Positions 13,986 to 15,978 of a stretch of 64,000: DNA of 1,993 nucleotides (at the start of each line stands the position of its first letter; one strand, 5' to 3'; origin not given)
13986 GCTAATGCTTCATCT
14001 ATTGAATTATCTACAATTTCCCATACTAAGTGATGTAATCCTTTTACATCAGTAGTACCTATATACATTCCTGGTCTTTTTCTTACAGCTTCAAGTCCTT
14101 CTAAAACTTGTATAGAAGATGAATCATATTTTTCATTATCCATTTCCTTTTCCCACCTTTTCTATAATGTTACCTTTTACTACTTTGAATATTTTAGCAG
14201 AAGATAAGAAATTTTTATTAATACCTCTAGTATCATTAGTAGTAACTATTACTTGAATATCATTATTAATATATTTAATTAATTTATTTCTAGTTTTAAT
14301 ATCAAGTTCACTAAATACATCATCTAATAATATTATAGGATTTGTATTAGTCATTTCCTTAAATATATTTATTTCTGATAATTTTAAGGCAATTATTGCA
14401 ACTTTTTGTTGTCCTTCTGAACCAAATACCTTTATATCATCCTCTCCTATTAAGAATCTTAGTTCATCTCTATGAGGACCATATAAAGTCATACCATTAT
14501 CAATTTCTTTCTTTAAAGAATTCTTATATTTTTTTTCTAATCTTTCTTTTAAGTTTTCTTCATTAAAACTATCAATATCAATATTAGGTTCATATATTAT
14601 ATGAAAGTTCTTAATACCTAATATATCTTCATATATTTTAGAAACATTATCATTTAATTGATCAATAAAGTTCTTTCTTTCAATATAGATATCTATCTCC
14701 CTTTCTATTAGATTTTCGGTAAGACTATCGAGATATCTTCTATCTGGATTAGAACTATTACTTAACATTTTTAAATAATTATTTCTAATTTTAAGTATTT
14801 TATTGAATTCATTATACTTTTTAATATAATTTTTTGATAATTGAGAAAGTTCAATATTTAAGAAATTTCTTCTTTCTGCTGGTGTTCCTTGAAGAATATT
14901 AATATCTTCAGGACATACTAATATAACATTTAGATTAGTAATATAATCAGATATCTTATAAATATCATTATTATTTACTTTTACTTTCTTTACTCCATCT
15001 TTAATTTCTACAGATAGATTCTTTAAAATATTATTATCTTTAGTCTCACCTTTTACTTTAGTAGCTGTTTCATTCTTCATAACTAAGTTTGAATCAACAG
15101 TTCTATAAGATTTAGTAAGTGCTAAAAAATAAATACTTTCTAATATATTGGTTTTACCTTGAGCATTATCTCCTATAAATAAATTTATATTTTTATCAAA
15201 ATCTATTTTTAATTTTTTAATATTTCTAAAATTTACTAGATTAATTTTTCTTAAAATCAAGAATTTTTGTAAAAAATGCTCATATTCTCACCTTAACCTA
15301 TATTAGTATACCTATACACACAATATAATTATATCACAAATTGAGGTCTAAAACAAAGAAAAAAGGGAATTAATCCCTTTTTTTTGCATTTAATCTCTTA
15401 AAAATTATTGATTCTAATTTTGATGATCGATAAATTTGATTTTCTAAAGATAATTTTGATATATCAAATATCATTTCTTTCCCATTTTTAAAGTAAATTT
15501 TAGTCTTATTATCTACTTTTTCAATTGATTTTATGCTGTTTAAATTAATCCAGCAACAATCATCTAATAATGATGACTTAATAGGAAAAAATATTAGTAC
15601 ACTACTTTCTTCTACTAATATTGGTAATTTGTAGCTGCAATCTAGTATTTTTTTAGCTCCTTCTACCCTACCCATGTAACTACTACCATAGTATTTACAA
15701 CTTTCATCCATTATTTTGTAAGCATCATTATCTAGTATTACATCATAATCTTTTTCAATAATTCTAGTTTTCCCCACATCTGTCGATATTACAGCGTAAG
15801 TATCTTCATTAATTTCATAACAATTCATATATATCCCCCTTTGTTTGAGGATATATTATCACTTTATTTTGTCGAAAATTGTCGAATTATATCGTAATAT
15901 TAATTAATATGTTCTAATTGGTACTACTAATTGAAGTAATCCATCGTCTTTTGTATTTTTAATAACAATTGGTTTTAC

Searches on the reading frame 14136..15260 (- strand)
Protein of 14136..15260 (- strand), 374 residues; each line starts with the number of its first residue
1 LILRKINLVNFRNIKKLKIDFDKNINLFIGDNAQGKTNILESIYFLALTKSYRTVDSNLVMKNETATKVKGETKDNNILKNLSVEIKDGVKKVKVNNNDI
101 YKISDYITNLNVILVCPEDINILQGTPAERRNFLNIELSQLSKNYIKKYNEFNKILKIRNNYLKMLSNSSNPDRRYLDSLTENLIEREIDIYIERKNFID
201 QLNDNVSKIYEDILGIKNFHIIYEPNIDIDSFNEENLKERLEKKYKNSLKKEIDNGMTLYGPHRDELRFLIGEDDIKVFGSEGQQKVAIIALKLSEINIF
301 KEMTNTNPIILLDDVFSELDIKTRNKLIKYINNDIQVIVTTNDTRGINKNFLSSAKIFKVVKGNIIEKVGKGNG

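Call 22: search_protein_families(library=pfam, proteins=[window:14136-15260:-], max_evalue=0.00001)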
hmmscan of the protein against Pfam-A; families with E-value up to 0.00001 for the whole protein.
window:14136-15260:- (374 aa): 5 families
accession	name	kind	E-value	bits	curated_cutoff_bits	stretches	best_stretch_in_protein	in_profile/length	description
PF02463.25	SMC_N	-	2.5e-16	60.2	40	1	3-350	2-205/220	RecF/RecN/SMC N terminal domain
PF13476.12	AAA_23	-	2.9e-09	38.3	27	1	5-183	1-192/201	AAA domain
PF13175.12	AAA_15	-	6.6e-07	29.7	32.1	1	1-335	1-253/374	AAA ATPase domain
PF13304.12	AAA_21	-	9.1e-07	29.7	27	0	25-52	1-37/304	AAA domain, putative AbiEii toxin, Type IV TA system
PF11398.14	DUF2813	-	4.1e-06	26.9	21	0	1-45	1-44/372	Protein of unknown function (DUF2813)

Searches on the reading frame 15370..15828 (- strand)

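Call 44: search_protein_families(library=pfam, proteins=[window:15370-15828:-], max_evalue=0.000001)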
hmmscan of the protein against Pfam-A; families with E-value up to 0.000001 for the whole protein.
window:15370-15828:- (152 aa): 1 family
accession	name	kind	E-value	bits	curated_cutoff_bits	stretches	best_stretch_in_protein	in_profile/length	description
PF06338.17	ComK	-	2.8e-38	131.5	22.3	1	3-145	3-150/152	ComK protein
